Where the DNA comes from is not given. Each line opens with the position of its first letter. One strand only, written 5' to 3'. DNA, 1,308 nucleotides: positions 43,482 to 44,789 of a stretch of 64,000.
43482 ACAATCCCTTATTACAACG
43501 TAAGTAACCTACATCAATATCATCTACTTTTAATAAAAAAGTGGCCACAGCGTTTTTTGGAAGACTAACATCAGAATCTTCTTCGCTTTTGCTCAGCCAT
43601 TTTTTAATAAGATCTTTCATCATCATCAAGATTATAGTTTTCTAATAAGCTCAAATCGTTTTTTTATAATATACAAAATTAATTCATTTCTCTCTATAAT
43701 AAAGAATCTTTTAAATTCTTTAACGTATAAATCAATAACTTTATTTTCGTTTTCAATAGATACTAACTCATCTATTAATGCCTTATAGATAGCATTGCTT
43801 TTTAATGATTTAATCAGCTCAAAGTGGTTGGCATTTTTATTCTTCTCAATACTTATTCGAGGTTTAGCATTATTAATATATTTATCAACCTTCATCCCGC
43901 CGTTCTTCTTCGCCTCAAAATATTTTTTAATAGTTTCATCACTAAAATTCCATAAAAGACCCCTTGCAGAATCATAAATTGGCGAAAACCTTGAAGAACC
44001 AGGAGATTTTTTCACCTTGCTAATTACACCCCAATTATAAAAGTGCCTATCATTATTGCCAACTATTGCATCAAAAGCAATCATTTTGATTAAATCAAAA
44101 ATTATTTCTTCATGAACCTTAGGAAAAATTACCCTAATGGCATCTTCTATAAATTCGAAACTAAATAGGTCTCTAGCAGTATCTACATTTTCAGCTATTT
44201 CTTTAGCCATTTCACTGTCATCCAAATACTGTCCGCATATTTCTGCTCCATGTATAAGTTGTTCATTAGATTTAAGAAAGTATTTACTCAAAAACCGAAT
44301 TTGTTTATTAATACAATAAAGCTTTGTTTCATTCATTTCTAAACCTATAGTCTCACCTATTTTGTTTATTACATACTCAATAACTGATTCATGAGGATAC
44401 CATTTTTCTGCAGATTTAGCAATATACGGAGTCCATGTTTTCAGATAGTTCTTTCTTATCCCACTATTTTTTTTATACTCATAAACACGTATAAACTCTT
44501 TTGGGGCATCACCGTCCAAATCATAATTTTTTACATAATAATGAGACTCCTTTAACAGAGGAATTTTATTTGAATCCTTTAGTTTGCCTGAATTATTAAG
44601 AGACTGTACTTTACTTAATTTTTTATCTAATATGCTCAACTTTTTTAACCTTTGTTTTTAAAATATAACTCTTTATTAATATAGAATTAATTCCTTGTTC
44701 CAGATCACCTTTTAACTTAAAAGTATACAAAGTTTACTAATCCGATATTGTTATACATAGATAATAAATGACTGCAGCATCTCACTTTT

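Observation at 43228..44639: Split, order-inverted HipA-like kinase module with no HipB partner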

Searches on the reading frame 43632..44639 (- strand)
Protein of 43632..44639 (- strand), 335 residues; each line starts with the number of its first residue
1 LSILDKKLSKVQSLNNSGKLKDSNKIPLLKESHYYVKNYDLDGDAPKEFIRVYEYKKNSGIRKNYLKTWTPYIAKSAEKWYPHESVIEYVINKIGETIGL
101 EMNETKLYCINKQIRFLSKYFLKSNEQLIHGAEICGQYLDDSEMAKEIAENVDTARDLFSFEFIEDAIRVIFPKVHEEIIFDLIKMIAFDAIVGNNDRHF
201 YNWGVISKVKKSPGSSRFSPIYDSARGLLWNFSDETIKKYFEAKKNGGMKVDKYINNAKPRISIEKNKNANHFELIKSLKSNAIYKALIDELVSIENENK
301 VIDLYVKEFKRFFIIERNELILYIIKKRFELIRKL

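Call 3: search_protein_families(library=pfam, proteins=[window:43632-44639:-], max_evalue=1)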
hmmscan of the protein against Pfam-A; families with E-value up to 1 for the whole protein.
window:43632-44639:- (335 aa): 3 families
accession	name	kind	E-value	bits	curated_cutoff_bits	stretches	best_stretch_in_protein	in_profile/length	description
PF07804.18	HipA_C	-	4e-11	43.4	30.5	1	67-230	18-165/213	HipA-like C-terminal domain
PF06702.18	Fam20C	-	0.02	15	26.8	1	174-203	83-112/218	Golgi casein kinase, C-terminal, Fam20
PF01250.22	Ribosomal_S6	-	0.051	14.2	27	1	3-57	27-81/90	Ribosomal protein S6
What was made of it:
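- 43632..44639 (-): Gene for a 335-aa HipA-superfamily Ser/Thr kinase core with no N-subdomain 1 (HipJ/HipI-like, CtkA-like). Key residues: Gly-rich loop L41-D-G-D-A-P-K47; candidate ATP lysine K75; helix-C E84/E88; catalytic loop G194-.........203 (D197, N202); Mg-binding D223 in YDSARG. Pfam HipA_C 4e-11, above the gathering score (call 3).
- On HipA-superfamily kinase (Pfam HipA_C PF07804): 43.4 bits against a cut-off of 30.5, E 4e-11, residues 67-230 (call 3).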

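Call 4: search_protein_families(library=ncbifam, proteins=[window:43632-44639:-], max_evalue=1)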
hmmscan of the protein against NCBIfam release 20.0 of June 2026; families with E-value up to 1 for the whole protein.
window:43632-44639:- (335 aa): 0 families

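Call 5: search_protein_families(library=padloc, proteins=[window:43632-44639:-], max_evalue=1)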
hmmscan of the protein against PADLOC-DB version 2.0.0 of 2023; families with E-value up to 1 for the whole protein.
window:43632-44639:- (335 aa): 9 families
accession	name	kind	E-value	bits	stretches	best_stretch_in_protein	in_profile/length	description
PDLC04340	PDC-M03A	-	9.7e-32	108.6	1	84-333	46-273/280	-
PDLC04339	PDC-M03A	-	4.7e-21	73.4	1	83-334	46-286/293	-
PDLC04344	PDC-M03A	-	5.9e-21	73.2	1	82-295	46-262/305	-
PDLC04345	PDC-M03A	-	9.7e-18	62.4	1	81-281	47-246/302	-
PDLC04342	PDC-M03A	-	2.3e-17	61.5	1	78-245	47-211/299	-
PDLC04338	PDC-M03A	-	4.7e-09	33.7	1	186-283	262-357/428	-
PDLC04341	PDC-M03A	-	2e-07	28.7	1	184-258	150-222/294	-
PDLC04343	PDC-M03A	-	5.2e-06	23.7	1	86-282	121-315/370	-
PDLC04337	PDC-M03A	-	0.00055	17.6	1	184-259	91-163/250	-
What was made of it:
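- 43632..44639 (-): PADLOC PDC-M03A 1e-31 (call 5).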

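Call 7: search_solved_structures(query=window:43632-44639:-, max_evalue=10, show_alignments=2)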
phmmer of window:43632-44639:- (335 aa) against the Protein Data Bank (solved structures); distinct sequences matched with E-value up to 10: 14.
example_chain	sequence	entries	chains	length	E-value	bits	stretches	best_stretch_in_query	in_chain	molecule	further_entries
3akj_A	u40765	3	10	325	0.00028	23.5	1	65-282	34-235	CtkA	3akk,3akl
8ezr_B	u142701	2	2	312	0.00031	23.3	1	69-252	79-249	HipT(Lp)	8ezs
7vkb_A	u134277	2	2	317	0.00033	23.2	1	69-252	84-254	HipA_C domain-containing protein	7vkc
7wcf_A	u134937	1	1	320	0.0012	21.4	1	69-252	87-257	HipA_C domain-containing protein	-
7ab4_C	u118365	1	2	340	0.075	15.5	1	154-223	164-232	HipA_C domain-containing protein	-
7ab3_C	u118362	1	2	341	0.075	15.5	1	154-223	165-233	HipA_C domain-containing protein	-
5wrr_A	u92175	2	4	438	0.19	14.2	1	166-203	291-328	Pseudokinase FAM20A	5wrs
5yh2_A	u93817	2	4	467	0.21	14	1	166-203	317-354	Pseudokinase FAM20A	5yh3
7ab5_C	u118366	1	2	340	0.22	14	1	154-213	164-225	HipA_C domain-containing protein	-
3c5j_B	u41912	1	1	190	1.1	11.7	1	104-159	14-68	MHC class II antigen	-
4h1l_B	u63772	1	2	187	1.1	11.7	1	105-159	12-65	MHC class II antigen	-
4h25_B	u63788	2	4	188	1.1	11.7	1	104-159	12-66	MHC class II antigen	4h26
2q6w_B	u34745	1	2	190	1.3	11.4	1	102-159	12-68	HLA class II histocompatibility antigen, DRB3-1 beta chain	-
6ecx_A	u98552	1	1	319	1.4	11.3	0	190-216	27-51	StiE protein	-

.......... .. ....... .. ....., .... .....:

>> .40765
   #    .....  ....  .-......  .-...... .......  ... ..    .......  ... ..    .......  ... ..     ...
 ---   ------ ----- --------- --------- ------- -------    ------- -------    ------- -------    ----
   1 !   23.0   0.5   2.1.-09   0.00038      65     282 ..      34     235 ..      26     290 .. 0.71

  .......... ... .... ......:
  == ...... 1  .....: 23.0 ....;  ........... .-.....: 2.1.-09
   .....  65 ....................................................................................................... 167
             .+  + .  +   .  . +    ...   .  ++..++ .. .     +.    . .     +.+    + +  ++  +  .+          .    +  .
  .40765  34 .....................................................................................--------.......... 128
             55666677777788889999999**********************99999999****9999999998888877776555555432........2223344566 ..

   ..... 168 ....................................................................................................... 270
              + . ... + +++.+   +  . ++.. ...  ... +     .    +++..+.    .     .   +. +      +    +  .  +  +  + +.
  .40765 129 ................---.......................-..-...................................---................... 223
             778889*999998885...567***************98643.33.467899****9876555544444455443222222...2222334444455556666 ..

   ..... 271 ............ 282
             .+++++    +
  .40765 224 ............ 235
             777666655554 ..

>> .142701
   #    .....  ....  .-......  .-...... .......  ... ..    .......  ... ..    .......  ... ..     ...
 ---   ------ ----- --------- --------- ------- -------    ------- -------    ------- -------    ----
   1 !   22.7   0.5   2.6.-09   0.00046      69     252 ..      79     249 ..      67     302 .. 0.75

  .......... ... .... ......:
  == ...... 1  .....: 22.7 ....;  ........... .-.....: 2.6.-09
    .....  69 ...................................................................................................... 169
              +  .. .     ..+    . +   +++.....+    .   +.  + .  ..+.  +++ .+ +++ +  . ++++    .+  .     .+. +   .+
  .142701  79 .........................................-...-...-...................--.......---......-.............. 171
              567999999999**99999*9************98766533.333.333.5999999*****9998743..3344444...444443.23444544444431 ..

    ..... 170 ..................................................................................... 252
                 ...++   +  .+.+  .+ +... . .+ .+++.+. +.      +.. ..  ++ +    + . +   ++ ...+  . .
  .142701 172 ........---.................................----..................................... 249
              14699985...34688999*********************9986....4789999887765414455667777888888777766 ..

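Call 15: find_homologous_proteins(query=window:43632-44639:-)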
Query window:43632-44639:- (335 aa): 1149 proteins with E <= 0.001 among 2967 candidates; the best 120 are listed.
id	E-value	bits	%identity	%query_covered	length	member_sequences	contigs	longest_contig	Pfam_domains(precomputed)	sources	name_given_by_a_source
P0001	5.6e-216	734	100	100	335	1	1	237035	PF07804.19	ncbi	-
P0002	1.4e-136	473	66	100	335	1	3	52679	PF07804.19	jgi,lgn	-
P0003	8.2e-136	471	64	99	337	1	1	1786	PF07804.19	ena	-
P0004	1.2e-123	431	59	100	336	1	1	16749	PF07804.19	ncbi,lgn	ncbi:MAG: HipA domain-containing protein [Bacteroidia bacterium]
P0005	2.6e-123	429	60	96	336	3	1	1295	PF07804.19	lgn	-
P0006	5.5e-123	428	61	97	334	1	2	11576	PF07804.19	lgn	-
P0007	7.8e-123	428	58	100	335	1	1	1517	PF07804.19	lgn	-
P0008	4.3e-122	425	58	100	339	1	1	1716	PF07804.19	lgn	-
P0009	4.3e-122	425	58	100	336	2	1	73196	PF07804.19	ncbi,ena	-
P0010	2.3e-121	423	57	99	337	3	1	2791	PF07804.19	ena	-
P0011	4.8e-121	422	58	99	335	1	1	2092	PF07804.19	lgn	-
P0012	7.5e-121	421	58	99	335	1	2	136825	PF07804.19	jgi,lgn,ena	-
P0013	1.3e-120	421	57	100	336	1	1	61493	PF07804.19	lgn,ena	-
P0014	1.5e-120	420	58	100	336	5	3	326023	PF07804.19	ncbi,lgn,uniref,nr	ncbi:hypothetical protein LV84_01399 [Algoriphagus ratkowskyi]|uniref:HipA-like C-terminal domain-co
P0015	2.6e-120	420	58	100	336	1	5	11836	PF07804.19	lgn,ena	-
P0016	3.7e-120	419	59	99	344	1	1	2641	PF07804.19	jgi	-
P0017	1.1e-119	418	59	98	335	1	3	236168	PF07804.19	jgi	jgi:HipA-like C-terminal domain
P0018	2.6e-119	416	59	98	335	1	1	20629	PF07804.19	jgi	jgi:HipA-like C-terminal domain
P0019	2.9e-119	416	58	100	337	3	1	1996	PF07804.19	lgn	-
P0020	5.6e-119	415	57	100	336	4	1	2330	PF07804.19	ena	-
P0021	7.3e-119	415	58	96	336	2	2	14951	PF07804.19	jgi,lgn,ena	-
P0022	1.0e-118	414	59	96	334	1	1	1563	PF07804.19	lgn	-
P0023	2.1e-118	413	56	99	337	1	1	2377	PF07804.19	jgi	jgi:hypothetical protein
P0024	2.5e-118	413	59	96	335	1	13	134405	PF07804.19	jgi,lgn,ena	-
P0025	4.9e-118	412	57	100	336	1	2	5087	PF07804.19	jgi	jgi:hypothetical protein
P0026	5.3e-118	412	59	98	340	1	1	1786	PF07804.19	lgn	-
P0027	5.4e-118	412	57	100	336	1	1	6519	PF07804.19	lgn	-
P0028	1.3e-117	411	56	99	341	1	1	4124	PF07804.19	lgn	-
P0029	1.8e-117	410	57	100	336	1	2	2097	PF07804.19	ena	-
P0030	4.0e-117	409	57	98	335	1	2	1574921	PF07804.19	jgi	jgi:uncharacterized protein (DUF779 family)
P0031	4.3e-117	409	58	99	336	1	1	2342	PF07804.19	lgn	-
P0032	4.4e-117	409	56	99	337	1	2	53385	PF07804.19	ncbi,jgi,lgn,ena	-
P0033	4.4e-117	409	56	99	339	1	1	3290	PF07804.19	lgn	-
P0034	5.1e-117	409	59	96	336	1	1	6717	PF07804.19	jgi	jgi:hypothetical protein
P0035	7.1e-117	408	57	99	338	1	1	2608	PF07804.19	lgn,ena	-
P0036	7.9e-117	408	57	100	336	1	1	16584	PF07804.19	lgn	-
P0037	7.9e-117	408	56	99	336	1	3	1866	PF07804.19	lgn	-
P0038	8.1e-117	408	58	100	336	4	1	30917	PF07804.19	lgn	-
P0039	8.6e-117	408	56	96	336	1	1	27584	PF07804.19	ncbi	-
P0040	9.6e-117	408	60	96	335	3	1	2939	PF07804.19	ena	-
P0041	1.0e-116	408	57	98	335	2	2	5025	PF07804.19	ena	-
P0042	1.1e-116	408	59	100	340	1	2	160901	PF07804.19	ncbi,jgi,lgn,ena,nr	ncbi:MAG: hypothetical protein COA97_03985 [Flavobacteriales bacterium]|nr:MAG: hypothetical protein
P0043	1.1e-116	408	59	96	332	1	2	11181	PF07804.19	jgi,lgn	jgi:hypothetical protein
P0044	1.3e-116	407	57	100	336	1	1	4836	PF07804.19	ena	-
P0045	1.3e-116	407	58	96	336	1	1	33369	PF07804.19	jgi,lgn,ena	-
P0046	1.3e-116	407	57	99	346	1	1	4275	PF07804.19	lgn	-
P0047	1.6e-116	407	53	99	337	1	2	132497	PF07804.19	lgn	-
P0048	2.2e-116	407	55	100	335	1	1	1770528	PF07804.19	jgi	jgi:hypothetical protein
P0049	2.6e-116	406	56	99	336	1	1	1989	PF07804.19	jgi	jgi:hypothetical protein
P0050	2.7e-116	406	58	98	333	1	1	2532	PF07804.19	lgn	-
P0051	3.2e-116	406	57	96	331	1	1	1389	PF07804.19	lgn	-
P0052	3.8e-116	406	58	99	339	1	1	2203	PF07804.19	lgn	-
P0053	5.2e-116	405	55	100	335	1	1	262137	PF07804.19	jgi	jgi:hypothetical protein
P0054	5.4e-116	405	58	98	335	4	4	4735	PF07804.19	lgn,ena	-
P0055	5.9e-116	405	56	99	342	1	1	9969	PF07804.19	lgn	-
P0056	8.1e-116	405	57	97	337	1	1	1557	PF07804.19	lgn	-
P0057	9.9e-116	405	57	100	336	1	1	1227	PF07804.19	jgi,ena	-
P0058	1.1e-115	404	56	97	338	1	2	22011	PF07804.19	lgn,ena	-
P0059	1.2e-115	404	58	96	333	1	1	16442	PF07804.19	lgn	-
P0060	1.2e-115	404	58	96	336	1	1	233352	PF07804.19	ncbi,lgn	ncbi:MAG: HipA domain-containing protein [Chitinophagaceae bacterium]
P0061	1.3e-115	404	59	99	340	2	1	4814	PF07804.19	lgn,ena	-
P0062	1.5e-115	404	57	98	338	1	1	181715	PF07804.19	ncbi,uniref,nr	ncbi:HipA domain-containing protein [Fulvivirgaceae bacterium BMA12]|uniref:HipA domain-containing p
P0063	1.6e-115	404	58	99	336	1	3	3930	PF07804.19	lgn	-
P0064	1.8e-115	404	56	100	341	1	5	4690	PF07804.19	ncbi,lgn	-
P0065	1.8e-115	404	57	99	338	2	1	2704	PF07804.19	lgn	-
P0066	1.9e-115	404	56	98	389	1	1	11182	PF07804.19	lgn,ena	-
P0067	2.9e-115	403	57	96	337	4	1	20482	PF07804.19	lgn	-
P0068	3.2e-115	403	57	98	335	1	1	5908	PF07804.19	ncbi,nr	ncbi:MAG: HipA domain-containing protein [Chitinophagaceae bacterium]|nr:HipA domain-containing prot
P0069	3.2e-115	403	59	99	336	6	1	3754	PF07804.19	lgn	-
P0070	3.3e-115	403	57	99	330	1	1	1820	PF07804.19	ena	-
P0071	4.2e-115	402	56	99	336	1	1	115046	PF07804.19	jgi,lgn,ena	-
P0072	4.3e-115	402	53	99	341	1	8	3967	PF07804.19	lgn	-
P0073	4.3e-115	402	55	99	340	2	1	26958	PF07804.19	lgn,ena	-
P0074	4.4e-115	402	57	97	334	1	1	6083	PF07804.19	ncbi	-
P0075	4.7e-115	402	56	100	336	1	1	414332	PF07804.19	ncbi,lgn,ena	-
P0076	4.9e-115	402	55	100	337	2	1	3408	PF07804.19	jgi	-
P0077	6.5e-115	402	57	96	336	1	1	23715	PF07804.19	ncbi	-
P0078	6.9e-115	402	58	97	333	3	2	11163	PF07804.19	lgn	-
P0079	8.2e-115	402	57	96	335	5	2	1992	PF07804.19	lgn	-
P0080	9.8e-115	401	57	99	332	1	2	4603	PF07804.19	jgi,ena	-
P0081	1.1e-114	401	57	100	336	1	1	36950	PF07804.19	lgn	-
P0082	1.3e-114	401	55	98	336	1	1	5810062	PF07804.19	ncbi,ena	-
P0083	1.3e-114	401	56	98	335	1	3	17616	PF07804.19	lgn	-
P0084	1.4e-114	401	58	96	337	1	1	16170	PF07804.19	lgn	-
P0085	1.6e-114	401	57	98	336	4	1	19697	PF07804.19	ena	-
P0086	1.7e-114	401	56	98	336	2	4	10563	PF07804.19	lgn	-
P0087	1.7e-114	400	58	98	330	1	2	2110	PF07804.19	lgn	-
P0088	2.5e-114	400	54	98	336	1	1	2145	PF07804.19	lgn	-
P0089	3.5e-114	399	58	98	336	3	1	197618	PF07804.19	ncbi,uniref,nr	ncbi:HipA domain-containing protein [Algoriphagus sp. A40]|uniref:HipA domain-containing protein n=1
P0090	3.5e-114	399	55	100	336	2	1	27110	PF07804.19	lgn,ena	-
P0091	4.4e-114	399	57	97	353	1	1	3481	PF07804.19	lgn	-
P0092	4.6e-114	399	57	99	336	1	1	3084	PF07804.19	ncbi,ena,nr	ncbi:MAG TPA: hypothetical protein DIT07_03995 [Sphingobacteriaceae bacterium]|nr:hypothetical prote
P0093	5.6e-114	399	56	99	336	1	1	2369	PF07804.19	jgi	jgi:hypothetical protein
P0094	5.9e-114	399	59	99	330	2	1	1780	PF07804.19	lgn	-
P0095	6.8e-114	399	57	98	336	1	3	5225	PF07804.19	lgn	-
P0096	7.3e-114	398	57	97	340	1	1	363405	PF07804.19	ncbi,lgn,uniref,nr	ncbi:HipA domain-containing protein [Terrimonas ferruginea]|uniref:HipA domain-containing protein n=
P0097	7.4e-114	398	57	97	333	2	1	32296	PF07804.19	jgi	jgi:hypothetical protein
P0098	8.1e-114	398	55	96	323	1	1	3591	PF07804.19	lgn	-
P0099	9.2e-114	398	56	100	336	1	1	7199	PF07804.19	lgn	-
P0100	9.8e-114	398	57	98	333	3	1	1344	PF07804.19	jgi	-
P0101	1.0e-113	398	56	99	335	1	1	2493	PF07804.19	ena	-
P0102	1.2e-113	398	55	98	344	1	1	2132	PF07804.19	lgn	-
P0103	1.2e-113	398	57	96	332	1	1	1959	PF07804.19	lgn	-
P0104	1.2e-113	398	57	97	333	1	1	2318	PF07804.19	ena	-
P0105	1.5e-113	397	54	100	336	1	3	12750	PF07804.19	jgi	jgi:hypothetical protein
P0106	1.5e-113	397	56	96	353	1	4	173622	PF07804.19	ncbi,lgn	-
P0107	1.5e-113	397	56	96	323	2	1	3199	PF07804.19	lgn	-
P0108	1.8e-113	397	57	99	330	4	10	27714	PF07804.19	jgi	jgi:hypothetical protein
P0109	2.7e-113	397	55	99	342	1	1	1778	PF07804.19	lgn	-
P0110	2.8e-113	397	58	97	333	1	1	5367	PF07804.19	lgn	-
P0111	3.1e-113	396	56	96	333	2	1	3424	PF07804.19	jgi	-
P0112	3.6e-113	396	57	96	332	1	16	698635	PF07804.19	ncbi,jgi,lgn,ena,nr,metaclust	ncbi:MAG: HipA domain-containing protein [Sphingobacteriales bacterium]|nr:HipA domain-containing pr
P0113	3.8e-113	396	55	96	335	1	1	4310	PF07804.19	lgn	-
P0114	4.0e-113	396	55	100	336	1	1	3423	PF07804.19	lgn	-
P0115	5.8e-113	395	56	96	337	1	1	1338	PF07804.19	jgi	jgi:hypothetical protein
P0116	6.5e-113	395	57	96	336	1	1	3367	PF07804.19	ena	-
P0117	1.0e-112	395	57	98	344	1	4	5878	PF07804.19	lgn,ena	-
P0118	1.1e-112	395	57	100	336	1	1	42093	PF07804.19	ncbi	-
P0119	1.1e-112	394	54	98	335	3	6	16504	PF07804.19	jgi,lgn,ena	-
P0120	1.2e-112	394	55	97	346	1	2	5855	PF07804.19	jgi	jgi:hypothetical protein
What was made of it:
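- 43632..44639 (-): More than 1149 homologues of about 335 aa (call 15).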

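Call 17: find_related_loci(query=A1, collection=genome_contigs, flank=4000)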
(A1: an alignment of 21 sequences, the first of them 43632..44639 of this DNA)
Query A1 (335 aa) in genome_contigs; peptide patterns used: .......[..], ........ (x = any residue, [..] = any of these).
219 stretches matched a pattern; 212 encode a relative of the query (tblastn E <= 1e-3); the best 80 are kept; 80 distinct loci.
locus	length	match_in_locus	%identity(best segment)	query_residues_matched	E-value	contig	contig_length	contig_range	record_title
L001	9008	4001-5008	59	1-335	3e-130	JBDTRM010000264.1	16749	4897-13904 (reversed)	MAG: Bacteroidia bacterium isolate cluster3_bin.247 NODE_12995_length_16749_cov_10.257158, whole genome shotgun sequence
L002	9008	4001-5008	57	1-335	2e-128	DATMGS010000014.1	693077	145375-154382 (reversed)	MAG TPA_asm: Puia sp. isolate SMAG_U13495 k141_2174898, whole genome shotgun sequence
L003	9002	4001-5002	58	1-333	6e-128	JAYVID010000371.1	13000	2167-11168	MAG: Ferruginibacter sp. isolate GL50_Down_metabinner_5 GL50_Down_metabinner_5_370, whole genome shotgun sequence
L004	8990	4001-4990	59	7-335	5e-126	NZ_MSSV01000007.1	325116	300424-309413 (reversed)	Algoriphagus ratkowskyi strain DSM 22686 contig7, whole genome shotgun sequence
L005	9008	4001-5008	58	1-335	5e-125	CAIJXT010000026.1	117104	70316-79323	MAG: uncultured Bacteroidetes bacterium isolate Loclat_bin-10221 genome assembly, contig: bin-10221:26/35, whole genome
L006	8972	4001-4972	56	13-335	1e-123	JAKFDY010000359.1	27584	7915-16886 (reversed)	MAG: Lacibacter sp. isolate LC059 contig-124_1513, whole genome shotgun sequence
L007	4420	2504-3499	60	5-335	3e-125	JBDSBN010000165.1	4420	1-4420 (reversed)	MAG: Ginsengibacter sp. isolate cluster1_bin.134 k127_156876, whole genome shotgun sequence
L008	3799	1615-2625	56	1-335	1e-124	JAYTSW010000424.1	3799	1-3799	MAG: Sphingobacteriaceae bacterium isolate GFS_5278 GFS_5278_423, whole genome shotgun sequence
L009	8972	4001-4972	58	13-335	3e-122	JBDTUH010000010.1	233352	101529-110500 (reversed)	MAG: Chitinophagaceae bacterium isolate cluster3_bin.4 NODE_34_length_233352_cov_13.799063, whole genome shotgun sequenc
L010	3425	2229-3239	56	1-335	2e-125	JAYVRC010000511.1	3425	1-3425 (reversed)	MAG: Sphingobacteriia bacterium isolate GL72_UP_metabinner_36_sub GL72_UP_metabinner_36_sub_510, whole genome shotgun se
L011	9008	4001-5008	59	2-335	6e-122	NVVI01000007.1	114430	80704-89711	MAG: Flavobacteriales bacterium isolate NORP67 Contig_source1383C_489, whole genome shotgun sequence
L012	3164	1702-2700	54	4-335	5e-126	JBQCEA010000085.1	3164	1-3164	MAG: Mucilaginibacter sp. isolate bin1058 k127_3827161, whole genome shotgun sequence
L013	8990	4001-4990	58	7-335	4e-121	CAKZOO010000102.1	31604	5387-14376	MAG TPA_asm: uncultured Flavobacteriaceae bacterium isolate ERR2094171_bin.138_CONCOCT_v1.1_MAG genome assembly, contig:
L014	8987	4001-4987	57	8-335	6e-121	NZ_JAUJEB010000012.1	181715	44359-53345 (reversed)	Agaribacillus aureus strain BMA12 HFOEMNIK_12, whole genome shotgun sequence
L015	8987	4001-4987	57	8-335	6e-121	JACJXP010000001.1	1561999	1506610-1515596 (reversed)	MAG: Chitinophagales bacterium isolate HK-STAS-BACT-15 HK-STAS-BACT-15_1, whole genome shotgun sequence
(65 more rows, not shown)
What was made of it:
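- The distribution spans free-living soil, water and marine Bacteroidota (call 17).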

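Call 28: search_solved_structures(query=A1, max_evalue=0.01, show_alignments=4)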
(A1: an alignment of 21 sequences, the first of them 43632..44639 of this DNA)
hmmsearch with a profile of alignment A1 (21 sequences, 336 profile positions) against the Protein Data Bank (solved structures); distinct sequences matched with E-value up to 0.01: 3.
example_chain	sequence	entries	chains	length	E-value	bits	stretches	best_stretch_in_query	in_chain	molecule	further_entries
3akj_A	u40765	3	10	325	1.7e-07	34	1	183-329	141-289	CtkA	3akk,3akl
5wrr_A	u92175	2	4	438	0.0031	19.9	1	165-202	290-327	Pseudokinase FAM20A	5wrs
5yh2_A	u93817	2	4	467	0.0034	19.8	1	165-202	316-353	Pseudokinase FAM20A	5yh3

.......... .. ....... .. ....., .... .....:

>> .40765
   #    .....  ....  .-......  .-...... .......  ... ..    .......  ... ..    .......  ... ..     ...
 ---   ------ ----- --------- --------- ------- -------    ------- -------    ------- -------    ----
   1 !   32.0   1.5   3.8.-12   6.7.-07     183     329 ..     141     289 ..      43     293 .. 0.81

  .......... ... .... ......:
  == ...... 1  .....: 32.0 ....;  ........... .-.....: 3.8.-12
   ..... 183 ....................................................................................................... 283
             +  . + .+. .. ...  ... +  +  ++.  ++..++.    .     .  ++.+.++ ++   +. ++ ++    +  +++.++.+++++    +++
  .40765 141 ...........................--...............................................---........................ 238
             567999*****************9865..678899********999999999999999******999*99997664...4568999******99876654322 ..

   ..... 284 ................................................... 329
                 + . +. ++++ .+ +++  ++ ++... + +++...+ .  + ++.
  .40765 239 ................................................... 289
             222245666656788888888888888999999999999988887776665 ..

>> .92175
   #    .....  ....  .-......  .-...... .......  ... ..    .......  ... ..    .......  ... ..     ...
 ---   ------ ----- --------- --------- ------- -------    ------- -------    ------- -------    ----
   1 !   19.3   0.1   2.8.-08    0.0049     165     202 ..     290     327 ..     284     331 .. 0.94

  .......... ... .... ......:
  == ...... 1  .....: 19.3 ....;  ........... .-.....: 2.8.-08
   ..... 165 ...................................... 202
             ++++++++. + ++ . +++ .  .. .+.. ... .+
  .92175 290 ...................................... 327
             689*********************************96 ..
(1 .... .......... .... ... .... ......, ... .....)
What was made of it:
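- On HipA-superfamily kinase (Pfam HipA_C PF07804): They align with the CtkA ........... / APIFD motifs (calls 7, 28).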

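Call 31: find_encoding_contigs(protein=P0001, flank=10000, max_places=3)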
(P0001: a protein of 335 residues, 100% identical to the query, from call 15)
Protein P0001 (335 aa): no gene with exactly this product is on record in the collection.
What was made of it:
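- Tried and rejected: The source contig of the exact kinase protein was not on record (call 31).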
